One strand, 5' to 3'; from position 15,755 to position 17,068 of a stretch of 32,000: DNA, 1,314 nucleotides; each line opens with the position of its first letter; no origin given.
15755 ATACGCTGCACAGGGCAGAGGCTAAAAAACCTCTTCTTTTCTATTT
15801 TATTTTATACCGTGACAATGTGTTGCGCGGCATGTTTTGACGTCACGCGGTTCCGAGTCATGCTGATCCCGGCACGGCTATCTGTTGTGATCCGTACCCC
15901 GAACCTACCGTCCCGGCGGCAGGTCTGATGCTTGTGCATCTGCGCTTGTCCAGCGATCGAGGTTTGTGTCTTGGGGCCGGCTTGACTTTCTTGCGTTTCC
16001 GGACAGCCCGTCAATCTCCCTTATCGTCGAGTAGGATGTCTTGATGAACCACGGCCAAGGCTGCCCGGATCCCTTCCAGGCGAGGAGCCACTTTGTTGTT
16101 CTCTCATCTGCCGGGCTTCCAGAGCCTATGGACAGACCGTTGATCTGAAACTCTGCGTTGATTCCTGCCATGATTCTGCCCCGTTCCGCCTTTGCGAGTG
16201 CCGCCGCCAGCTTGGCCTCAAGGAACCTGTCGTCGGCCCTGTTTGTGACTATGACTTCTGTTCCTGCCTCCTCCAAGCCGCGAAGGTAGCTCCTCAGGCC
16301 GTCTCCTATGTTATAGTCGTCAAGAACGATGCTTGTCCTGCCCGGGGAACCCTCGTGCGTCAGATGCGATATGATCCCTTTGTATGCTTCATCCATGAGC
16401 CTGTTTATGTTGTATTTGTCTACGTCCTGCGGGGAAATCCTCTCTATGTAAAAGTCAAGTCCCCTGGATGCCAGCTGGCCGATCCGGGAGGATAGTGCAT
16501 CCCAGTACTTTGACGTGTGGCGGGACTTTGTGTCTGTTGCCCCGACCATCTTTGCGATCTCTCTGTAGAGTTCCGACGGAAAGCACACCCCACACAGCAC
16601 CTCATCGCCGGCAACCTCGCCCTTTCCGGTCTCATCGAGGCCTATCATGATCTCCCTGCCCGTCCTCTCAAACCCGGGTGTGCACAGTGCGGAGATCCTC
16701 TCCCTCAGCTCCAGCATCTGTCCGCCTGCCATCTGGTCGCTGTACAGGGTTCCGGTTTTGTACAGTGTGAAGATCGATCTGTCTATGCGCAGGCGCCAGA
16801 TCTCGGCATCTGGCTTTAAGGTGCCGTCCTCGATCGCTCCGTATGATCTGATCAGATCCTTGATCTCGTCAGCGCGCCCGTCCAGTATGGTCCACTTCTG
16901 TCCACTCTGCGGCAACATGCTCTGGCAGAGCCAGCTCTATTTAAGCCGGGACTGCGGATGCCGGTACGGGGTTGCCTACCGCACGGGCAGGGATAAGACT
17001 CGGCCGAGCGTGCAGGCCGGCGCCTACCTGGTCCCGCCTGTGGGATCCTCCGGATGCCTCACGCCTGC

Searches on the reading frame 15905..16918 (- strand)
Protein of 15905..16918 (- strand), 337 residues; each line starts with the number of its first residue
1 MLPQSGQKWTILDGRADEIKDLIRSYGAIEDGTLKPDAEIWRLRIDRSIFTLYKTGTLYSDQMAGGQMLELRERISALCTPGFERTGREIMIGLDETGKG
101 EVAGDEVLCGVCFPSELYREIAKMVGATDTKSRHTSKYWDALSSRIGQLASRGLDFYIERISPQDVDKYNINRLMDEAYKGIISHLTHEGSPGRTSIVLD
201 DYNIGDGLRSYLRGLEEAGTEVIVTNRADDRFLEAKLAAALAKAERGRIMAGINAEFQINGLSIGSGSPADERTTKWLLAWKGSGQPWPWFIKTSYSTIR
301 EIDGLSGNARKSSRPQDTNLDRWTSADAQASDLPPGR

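Call 73: search_protein_families(library=pfam, proteins=[window:15905-16918:-], max_evalue=0.001)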
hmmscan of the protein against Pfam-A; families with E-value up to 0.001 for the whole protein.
window:15905-16918:- (337 aa): 1 family
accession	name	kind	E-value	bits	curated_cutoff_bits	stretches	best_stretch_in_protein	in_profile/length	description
PF01351.25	RNase_HII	-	5.5e-14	53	25.8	1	92-297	1-197/199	Ribonuclease HII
